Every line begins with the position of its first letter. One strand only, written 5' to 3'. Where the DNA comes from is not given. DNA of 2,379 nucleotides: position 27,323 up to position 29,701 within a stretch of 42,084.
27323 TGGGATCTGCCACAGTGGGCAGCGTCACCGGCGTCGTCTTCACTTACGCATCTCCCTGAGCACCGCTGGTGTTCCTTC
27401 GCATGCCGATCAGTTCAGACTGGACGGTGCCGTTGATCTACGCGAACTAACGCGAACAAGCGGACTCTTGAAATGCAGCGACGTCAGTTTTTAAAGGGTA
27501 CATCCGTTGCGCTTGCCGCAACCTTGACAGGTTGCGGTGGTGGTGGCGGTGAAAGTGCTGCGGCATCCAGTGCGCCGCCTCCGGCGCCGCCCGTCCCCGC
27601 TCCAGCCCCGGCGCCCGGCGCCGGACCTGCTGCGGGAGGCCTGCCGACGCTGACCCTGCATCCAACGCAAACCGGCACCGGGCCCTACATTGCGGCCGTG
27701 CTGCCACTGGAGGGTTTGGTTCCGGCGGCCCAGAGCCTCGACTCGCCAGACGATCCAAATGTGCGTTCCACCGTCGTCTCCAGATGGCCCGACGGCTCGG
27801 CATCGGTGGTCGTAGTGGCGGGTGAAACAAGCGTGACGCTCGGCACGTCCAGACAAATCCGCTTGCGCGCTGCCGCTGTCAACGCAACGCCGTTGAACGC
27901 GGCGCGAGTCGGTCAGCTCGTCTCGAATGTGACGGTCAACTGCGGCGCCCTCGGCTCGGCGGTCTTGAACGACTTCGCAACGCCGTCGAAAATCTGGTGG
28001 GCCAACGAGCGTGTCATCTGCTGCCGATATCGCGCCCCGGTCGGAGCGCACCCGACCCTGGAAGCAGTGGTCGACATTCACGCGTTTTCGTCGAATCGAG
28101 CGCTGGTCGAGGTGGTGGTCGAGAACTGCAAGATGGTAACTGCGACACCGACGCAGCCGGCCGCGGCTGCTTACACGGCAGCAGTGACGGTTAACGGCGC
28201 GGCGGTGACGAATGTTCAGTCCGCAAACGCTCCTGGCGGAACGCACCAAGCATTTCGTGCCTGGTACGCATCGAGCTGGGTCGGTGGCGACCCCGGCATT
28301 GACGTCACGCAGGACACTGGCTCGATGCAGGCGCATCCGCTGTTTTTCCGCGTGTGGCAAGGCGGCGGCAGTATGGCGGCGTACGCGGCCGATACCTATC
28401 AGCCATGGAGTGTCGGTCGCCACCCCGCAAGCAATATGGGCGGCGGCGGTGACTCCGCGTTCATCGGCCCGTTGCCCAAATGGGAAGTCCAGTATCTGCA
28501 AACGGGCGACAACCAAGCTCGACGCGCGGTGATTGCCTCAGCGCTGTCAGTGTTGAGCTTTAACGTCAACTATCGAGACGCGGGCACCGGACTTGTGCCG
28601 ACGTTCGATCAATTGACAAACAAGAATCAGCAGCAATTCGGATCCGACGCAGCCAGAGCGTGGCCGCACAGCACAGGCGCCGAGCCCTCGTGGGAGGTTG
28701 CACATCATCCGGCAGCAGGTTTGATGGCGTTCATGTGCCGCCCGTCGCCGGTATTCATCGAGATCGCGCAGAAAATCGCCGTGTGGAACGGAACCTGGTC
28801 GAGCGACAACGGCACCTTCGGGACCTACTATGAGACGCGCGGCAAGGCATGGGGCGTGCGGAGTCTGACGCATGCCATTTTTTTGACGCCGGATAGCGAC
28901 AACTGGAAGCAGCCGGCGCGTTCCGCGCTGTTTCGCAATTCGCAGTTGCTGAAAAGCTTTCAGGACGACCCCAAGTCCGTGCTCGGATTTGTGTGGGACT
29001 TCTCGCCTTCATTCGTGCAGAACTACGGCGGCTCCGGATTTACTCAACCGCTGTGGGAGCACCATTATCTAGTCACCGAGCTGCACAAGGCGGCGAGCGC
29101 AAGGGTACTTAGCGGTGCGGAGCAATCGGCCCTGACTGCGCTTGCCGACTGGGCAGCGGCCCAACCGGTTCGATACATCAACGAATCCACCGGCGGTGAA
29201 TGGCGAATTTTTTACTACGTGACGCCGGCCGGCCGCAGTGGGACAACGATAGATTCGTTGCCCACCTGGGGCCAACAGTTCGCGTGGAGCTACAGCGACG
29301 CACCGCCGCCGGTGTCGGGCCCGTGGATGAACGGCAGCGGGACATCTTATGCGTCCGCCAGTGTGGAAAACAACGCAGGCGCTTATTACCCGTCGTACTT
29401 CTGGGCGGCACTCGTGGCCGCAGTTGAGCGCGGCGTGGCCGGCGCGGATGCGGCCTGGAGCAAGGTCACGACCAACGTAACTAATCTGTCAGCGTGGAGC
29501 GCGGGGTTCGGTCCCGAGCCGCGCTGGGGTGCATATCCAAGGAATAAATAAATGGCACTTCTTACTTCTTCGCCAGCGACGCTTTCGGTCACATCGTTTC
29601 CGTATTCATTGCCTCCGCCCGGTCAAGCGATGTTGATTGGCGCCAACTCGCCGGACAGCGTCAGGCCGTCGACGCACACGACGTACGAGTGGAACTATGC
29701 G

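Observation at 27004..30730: Uncharacterised three-gene Tat-lipoprotein module embedded in the EPS locus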

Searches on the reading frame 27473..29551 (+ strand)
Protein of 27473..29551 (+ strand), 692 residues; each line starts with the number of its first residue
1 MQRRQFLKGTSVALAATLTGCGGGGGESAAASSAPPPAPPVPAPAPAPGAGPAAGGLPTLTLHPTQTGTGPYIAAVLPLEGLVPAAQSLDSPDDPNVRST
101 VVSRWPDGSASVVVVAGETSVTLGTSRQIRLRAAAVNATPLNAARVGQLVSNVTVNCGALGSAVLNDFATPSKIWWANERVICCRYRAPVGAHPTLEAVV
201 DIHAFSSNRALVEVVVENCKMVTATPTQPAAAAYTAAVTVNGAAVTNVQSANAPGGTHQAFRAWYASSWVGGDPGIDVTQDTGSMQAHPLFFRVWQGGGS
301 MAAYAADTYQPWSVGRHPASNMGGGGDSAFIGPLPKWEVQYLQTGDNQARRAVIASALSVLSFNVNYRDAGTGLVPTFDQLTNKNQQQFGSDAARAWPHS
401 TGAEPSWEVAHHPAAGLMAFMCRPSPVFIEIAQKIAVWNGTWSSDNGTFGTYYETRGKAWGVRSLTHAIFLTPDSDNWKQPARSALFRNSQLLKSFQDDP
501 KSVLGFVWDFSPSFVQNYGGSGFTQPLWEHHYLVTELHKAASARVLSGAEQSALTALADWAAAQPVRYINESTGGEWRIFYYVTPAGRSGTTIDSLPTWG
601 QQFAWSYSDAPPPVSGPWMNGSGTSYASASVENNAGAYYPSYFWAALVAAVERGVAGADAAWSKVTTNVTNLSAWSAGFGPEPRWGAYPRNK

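Call 3: search_protein_families(library=pfam, proteins=[window:27473-29551:+], max_evalue=1)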
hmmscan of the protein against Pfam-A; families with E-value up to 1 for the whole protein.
window:27473-29551:+ (692 aa): 1 family
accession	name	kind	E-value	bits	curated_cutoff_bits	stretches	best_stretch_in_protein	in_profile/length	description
PF10518.14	TAT_signal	-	0.0011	19.2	22.7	1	1-20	2-21/21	TAT (twin-arginine translocation) pathway signal sequence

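Call 4: search_protein_families(library=ncbifam, proteins=[window:27473-29551:+], max_evalue=1)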
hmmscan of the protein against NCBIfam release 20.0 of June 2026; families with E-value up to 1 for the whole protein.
window:27473-29551:+ (692 aa): 0 families

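Call 5: search_solved_structures(query=window:27473-29551:+, max_evalue=10)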
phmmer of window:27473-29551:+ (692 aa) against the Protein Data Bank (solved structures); distinct sequences matched with E-value up to 10: 4.
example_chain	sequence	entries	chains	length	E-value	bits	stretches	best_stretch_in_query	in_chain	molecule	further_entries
7ska_A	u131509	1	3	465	1.3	10.5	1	376-450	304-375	Envelope glycoprotein gp120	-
8fad_C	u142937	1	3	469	1.4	10.4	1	376-450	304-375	Envelope glycoprotein gp120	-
8fae_C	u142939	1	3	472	1.4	10.4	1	376-450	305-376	Envelope glycoprotein gp120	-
24ok_A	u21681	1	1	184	7.1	8.1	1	16-62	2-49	Deoxyuridine 5'-triphosphate nucleotidohydrolase, mitochondrial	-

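Call 7: find_homologous_proteins(query=window:27473-29551:+)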
Query window:27473-29551:+ (692 aa): 264 proteins with E <= 0.001 among 8000 candidates; the best 120 are listed.
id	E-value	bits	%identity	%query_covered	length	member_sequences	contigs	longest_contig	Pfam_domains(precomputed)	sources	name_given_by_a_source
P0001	0.0e+0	1579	100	100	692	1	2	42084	-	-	-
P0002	0.0e+0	1359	85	100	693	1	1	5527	-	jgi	-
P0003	0.0e+0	1282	80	100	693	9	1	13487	-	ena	-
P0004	0.0e+0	1263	79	100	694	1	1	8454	-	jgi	jgi:hypothetical protein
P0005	0.0e+0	1258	77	100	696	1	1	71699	-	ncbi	-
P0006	0.0e+0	1243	78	99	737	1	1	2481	-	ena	-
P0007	0.0e+0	1234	82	92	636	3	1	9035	-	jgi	-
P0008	0.0e+0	1233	79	100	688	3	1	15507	-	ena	-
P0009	0.0e+0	1213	76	100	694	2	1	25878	-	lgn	-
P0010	0.0e+0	1212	78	92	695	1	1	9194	-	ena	-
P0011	0.0e+0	1208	74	100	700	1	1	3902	-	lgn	-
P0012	0.0e+0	1194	76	100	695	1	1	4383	-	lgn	-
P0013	0.0e+0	1193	75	100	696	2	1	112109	-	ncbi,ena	-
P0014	0.0e+0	1187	73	100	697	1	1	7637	-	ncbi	ncbi:MAG: hypothetical protein ABJA83_13295 [Burkholderiaceae bacterium]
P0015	0.0e+0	1118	79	90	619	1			-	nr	nr:hypothetical protein [Burkholderiaceae bacterium]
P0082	2.6e-191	656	46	100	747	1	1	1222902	-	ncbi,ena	-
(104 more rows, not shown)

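Call 19: find_encoding_contigs(protein=P0013, flank=10000, max_places=2)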
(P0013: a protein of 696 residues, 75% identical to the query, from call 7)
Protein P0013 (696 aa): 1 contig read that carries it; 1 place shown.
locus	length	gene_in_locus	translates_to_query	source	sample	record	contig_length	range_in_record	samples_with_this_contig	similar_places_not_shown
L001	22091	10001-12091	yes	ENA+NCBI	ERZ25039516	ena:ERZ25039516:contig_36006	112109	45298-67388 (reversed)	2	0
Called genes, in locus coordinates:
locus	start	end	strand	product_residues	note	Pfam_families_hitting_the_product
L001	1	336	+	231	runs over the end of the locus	PF00534:Glycos_transf_1, PF13692:Glyco_trans_1_4, PF13524:Glyco_trans_1_2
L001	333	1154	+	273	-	PF01209:Ubie_methyltran, PF13489:Methyltransf_23, PF05175:MTS (weak), PF13847:Methyltransf_31, PF08241:Methyltransf_11, PF08242:Methyltransf_12, PF13649:Methyltransf_25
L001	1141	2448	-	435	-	PF19358:DUF5935, PF04932:Wzy_C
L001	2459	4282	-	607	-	PF00733:Asn_synthase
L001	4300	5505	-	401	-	PF13229:Beta_helix (faint)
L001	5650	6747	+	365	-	-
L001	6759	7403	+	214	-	PF13439:Glyco_transf_4, PF13579:Glyco_trans_4_4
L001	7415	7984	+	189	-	-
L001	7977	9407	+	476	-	PF00278:Orn_DAP_Arg_deC, PF02784:Orn_Arg_deC_N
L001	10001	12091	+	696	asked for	-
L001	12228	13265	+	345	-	-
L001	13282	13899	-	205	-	PF07719:TPR_2 (faint), PF13414:TPR_11 (faint), PF13431:TPR_17 (faint), PF13432:TPR_16 (weak)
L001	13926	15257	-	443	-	PF13579:Glyco_trans_4_4, PF13439:Glyco_transf_4, PF13692:Glyco_trans_1_4 (weak)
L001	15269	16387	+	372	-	PF13480:Acetyltransf_6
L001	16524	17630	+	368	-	PF13537:GATase_7 (weak), PF00733:Asn_synthase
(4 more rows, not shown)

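Call 20: find_encoding_contigs(protein=P0082, flank=10000, max_places=2)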
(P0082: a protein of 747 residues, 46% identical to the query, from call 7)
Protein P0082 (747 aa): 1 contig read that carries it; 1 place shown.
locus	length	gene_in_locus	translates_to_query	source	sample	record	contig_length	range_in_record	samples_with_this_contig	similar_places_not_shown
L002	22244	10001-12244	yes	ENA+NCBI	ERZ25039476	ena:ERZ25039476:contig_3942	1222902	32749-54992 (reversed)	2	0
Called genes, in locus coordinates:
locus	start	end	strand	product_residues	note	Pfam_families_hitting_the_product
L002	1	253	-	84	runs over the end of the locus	-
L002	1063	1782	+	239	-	-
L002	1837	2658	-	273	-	PF01209:Ubie_methyltran, PF13489:Methyltransf_23, PF02353:CMAS (weak), PF08241:Methyltransf_11, PF08242:Methyltransf_12, PF13649:Methyltransf_25, PF13847:Methyltransf_31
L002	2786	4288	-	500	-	PF00501:AMP-binding, PF13193:AMP-binding_C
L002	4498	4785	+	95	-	PF00550:PP-binding (weak)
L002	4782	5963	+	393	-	PF13480:Acetyltransf_6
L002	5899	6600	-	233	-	PF00583:Acetyltransf_1 (weak)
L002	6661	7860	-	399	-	-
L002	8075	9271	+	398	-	PF13579:Glyco_trans_4_4, PF13439:Glyco_transf_4, PF00534:Glycos_transf_1, PF13692:Glyco_trans_1_4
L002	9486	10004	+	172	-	-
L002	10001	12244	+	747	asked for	-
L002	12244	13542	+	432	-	PF24681:Kelch_KLHDC2_KLHL20_DRC7 (faint)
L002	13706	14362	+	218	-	PF07719:TPR_2 (faint)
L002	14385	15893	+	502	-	PF01943:Polysacc_synt, PF13440:Polysacc_synt_3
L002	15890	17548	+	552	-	PF00733:Asn_synthase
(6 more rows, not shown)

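Call 26: predict_structure(alignment_id=A1)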
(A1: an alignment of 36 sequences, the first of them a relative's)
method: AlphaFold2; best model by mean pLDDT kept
length: 692 residues; sequences in the alignment: 36
mean_pLDDT: 90.2   pTM: 0.89
mean pLDDT of the five models: 90.2, 89.6, 88.8, 87.6, 86.7
residues with pLDDT >= 90: 579; 70-90: 55; 50-70: 4; < 50: 54
segments of 3 or more residues with pLDDT < 50: 1-54
pLDDT, mean of each block of 10 residues (from residue 1): 35 32 27 35 35 65 97 97 94 96 96 98 96 90 98 97 97 97 98 96 98 98 94 98 98 95 98 96 95 96 97 93 80 94 97 97 94 95 93 91 82 89 98 96 91 90 97 97 98 97 94 87 93 98 97 98 98 96 93 94 95 96 90 94 98 98 98 97 96 93
secondary structure, 60 per line:
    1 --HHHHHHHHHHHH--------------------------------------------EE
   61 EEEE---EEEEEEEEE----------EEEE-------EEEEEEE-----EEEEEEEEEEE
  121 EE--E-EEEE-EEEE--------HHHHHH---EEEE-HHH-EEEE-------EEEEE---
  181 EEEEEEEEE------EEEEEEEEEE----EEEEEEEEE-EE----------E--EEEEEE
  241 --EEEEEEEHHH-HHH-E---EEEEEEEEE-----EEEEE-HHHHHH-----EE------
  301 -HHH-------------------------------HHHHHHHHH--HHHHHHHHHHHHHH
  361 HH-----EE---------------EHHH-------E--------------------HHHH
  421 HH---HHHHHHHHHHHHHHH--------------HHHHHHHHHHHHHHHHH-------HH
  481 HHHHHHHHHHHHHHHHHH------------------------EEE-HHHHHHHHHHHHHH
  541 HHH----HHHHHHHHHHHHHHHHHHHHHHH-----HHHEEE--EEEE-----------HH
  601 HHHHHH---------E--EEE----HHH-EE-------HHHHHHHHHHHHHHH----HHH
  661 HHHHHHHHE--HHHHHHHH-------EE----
elements in order: H3-14 E59-64 E68-76 E87-90 E98-104 E110-122 E127-130 E132-135 H144-149 E153-156 E162-165 E173-177 E181-189 E196-205 E210-218 E235-240 E243-249 E262-270 E276-280 H282-287 H336-344 H347-362 H417-422 H426-440 H455-471 H479-498 E523-525 H527-543 H548-570 E579-581 E584-587 H599-606 E619-621 H639-653 H658-668 H672-679

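Call 28: fold_search(model_id=the predicted structure, library=pdb)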
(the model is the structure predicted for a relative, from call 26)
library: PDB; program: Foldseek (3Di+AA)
matches with E <= 10: 277; with E <= 0.001: 4
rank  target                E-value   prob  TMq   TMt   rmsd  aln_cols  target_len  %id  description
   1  5xqo_A                9.1e-05  0.94  0.23  0.19  21.3       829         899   10  Crystal structure of a PL 26 exo-rhamnogalacturonan lyase from Penicillium chrysogenum complexed with tetrameric subst (released 2018-03-21)
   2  5xqj_G                1.2e-04  0.99  0.29  0.24  14.9       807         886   10  Crystal structure of a PL 26 exo-rhamnogalacturonan lyase from Penicillium chrysogenum complexed with unsaturated gala (released 2018-04-04)
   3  5xqg_G                2.9e-04  0.99  0.34  0.28  12.4       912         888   10  Crystal structure of a PL 26 exo-rhamnogalacturonan lyase from Penicillium chrysogenum complexed with unsaturated gala (released 2018-03-21)
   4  5xqg_H                2.9e-04  0.99  0.30  0.25  14.2       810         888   10  Crystal structure of a PL 26 exo-rhamnogalacturonan lyase from Penicillium chrysogenum complexed with unsaturated gala (released 2018-03-21)
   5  5xqj_E                1.6e-03  0.77  0.23  0.19  19.3       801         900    9  Crystal structure of a PL 26 exo-rhamnogalacturonan lyase from Penicillium chrysogenum complexed with unsaturated gala (released 2018-04-04)
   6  5xqg_E                1.7e-03  0.82  0.24  0.20  18.4       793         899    9  Crystal structure of a PL 26 exo-rhamnogalacturonan lyase from Penicillium chrysogenum complexed with unsaturated gala (released 2018-03-21)
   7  5xq3_A                1.8e-03  0.96  0.30  0.25  12.8       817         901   10  Crystal structure of a PL 26 exo-rhamnogalacturonan lyase from Penicillium chrysogenum (released 2018-03-21)
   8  5xqg_F                3.8e-03  0.60  0.23  0.20  19.9       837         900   10  Crystal structure of a PL 26 exo-rhamnogalacturonan lyase from Penicillium chrysogenum complexed with unsaturated gala (released 2018-03-21)
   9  6b9o_B                1.4e-02  0.66  0.12  0.09  16.9       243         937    6  Structure of GH 38 Jack Bean alpha-mannosidase (released 2018-09-26)
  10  6rqz                  1.5e-02  0.47  0.13  0.09  16.1       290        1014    8  GOLGI ALPHA-MANNOSIDASE II complex with Manno-epi-cyclophellitol aziridine (released 2020-07-08)
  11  6rrn                  1.6e-02  0.41  0.12  0.09  16.1       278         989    9  GOLGI ALPHA-MANNOSIDASE II in complex with pentyl 2,5-dideoxy-2,5-imino-D-talo-hexonamide (released 2020-07-08)
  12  6rrj                  1.7e-02  0.47  0.13  0.09  16.1       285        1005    9  GOLGI ALPHA-MANNOSIDASE II in complex with 5-(Adamantan-1yl-methoxy)-pentyl 2,5-dideoxy-2,5-imino-D-talo-hexonamide (released 2020-07-08)
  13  3qwt_A                2.3e-02  0.96  0.18  0.30   7.9       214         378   15  The crystal structure of a possible member of GH105 family from Salmonella enterica subsp. enterica serovar Paratyphi  (released 2011-06-15)
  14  6rs0                  2.4e-02  0.33  0.12  0.09  16.4       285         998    9  GOLGI ALPHA-MANNOSIDASE II in complex with (2S,3S,4R,5R)-1-(2-(Benzyloxy)ethyl)-2-(hydroxymethyl)piperidine-3,4,5-triol (released 2020-07-08)
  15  6b9p_B                2.8e-02  0.51  0.11  0.09  12.9       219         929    7  Structure of GH 38 Jack Bean alpha-mannosidase in complex with a 36-valent iminosugar cluster inhibitor (released 2018-09-26)
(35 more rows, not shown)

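Call 29: search_solved_structures(query=A1, max_evalue=10, show_alignments=2)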
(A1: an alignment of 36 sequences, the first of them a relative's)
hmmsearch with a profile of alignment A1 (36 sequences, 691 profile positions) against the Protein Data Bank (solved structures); distinct sequences matched with E-value up to 10: 0.

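Call 30: search_protein_families(library=pfam, alignment_id=A1, max_evalue=10)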
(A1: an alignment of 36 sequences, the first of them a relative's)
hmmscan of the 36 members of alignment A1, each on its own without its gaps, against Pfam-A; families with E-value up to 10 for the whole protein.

A. member 1, P0001 (692 aa): 1 family
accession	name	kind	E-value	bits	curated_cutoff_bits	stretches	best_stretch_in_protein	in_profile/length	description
PF10518.14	TAT_signal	-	0.0011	19.2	22.7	1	1-20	2-21/21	TAT (twin-arginine translocation) pathway signal sequence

B. families by the number of members that match (of 36 scanned): 12 families
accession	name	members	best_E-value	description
PF10518.14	TAT_signal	5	0.0011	TAT (twin-arginine translocation) pathway signal sequence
PF05147.19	LANC_like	2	0.12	Lanthionine synthetase C-like protein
PF13577.12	SnoaL_4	1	0.023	SnoaL-like domain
PF10399.14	UCR_Fe-S_N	1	0.051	Ubiquitinol-cytochrome C reductase Fe-S subunit TAT signal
PF09375.15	Peptidase_M75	1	0.056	Imelysin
PF07706.17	TAT_ubiq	1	0.063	Aminotransferase ubiquitination site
PF06892.16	Phage_CP76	1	0.17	Phage regulatory protein CII (CP76)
PF21175.2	RecR_C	1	0.21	RecR, C-terminal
PF16728.10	DUF5066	1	0.24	Domain of unknown function (DUF5066)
PF19277.4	GPAT_C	1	0.32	Glycerol-3-phosphate acyltransferase C-terminal region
PF25706.1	HCMV_UL116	1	3.8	Human cytomegalovirus UL116 protein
PF22812.1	CR_prot_dom_plant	1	4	Plant cysteine-rich protein domain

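Call 37: find_related_loci(query=A1, collection=genome_contigs, flank=10000)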
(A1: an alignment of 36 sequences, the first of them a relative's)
Query A1 (692 aa) in genome_contigs; peptide patterns used: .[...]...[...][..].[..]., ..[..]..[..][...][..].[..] (x = any residue, [..] = any of these).
102 stretches matched a pattern; 23 encode a relative of the query (tblastn E <= 1e-3); 23 distinct loci.
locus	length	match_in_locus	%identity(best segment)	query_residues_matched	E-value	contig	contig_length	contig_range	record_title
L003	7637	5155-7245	73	1-692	0e+0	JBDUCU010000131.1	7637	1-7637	MAG: Burkholderiaceae bacterium isolate cluster4_bin.54 NODE_30710_length_7637_cov_4.237141, whole genome shotgun sequen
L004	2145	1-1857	79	72-692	0e+0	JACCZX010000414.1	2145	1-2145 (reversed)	MAG: Burkholderiaceae bacterium isolate MGR_bin241 SD2897-2912_k127_8704724, whole genome shotgun sequence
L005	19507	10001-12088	77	1-692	0e+0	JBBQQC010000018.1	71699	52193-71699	MAG: Burkholderiales bacterium isolate Co_metawrap_1552 Cmw_1552_k141_8375139_length_71699_cov_13.0000, whole genome sho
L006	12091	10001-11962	58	55-692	0e+0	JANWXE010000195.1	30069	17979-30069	MAG: Burkholderiaceae bacterium isolate SKYG39 k141_376751, whole genome shotgun sequence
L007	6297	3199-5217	58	22-692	0e+0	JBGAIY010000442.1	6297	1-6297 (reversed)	MAG: Myxococcaceae bacterium isolate MAG_MBR_H125.17 MBRH125-17_opera_contig_18310, whole genome shotgun sequence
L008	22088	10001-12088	75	1-692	0e+0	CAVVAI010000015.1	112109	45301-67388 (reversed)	MAG: uncultured beta proteobacterium isolate MFD04212.bin.2.222 genome assembly, contig: contig_36006, whole genome shot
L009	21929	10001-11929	53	52-692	0e+0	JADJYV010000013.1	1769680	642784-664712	MAG: Bdellovibrionaceae bacterium isolate Lyne_18-Q3-R50-59_BATAC.62 tig01430183-10-17665060, whole genome shotgun seque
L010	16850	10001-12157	48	1-689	0e+0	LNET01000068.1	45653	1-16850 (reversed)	MAG: Burkholderiales bacterium Ga0077543 Ga0077543_1064.1, whole genome shotgun sequence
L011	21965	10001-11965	51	52-691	0e+0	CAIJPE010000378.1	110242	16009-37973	MAG: uncultured beta proteobacterium isolate T7_bin-616 genome assembly, contig: bin-616:378/426, whole genome shotgun s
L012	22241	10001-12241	46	1-692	0e+0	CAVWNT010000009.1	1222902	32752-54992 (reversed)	MAG: uncultured beta proteobacterium isolate MFD01275.bin.2.178 genome assembly, contig: contig_3942, whole genome shotg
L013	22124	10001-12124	50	1-692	0e+0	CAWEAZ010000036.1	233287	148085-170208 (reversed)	MAG: uncultured beta proteobacterium isolate MFD05567.bin.2.191 genome assembly, contig: contig_58196, whole genome shot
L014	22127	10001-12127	49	1-692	0e+0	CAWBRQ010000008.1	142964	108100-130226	MAG: uncultured beta proteobacterium isolate MFD00392.bin.2.69 genome assembly, contig: contig_55170, whole genome shotg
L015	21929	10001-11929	48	65-691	2e-177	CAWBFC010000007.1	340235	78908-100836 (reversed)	MAG: uncultured beta proteobacterium isolate MFD02832.bin.1.72 genome assembly, contig: contig_8356, whole genome shotgu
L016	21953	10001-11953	45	57-691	4e-173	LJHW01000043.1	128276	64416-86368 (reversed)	Beta proteobacterium AAP65 AAP65_Contigs_43, whole genome shotgun sequence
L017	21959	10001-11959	46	57-690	2e-162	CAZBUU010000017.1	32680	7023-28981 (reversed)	MAG TPA_asm: uncultured Rubrivivax sp. isolate SRP287051_co2_26 genome assembly, contig: NODE_2854_length_32680_cov_22.2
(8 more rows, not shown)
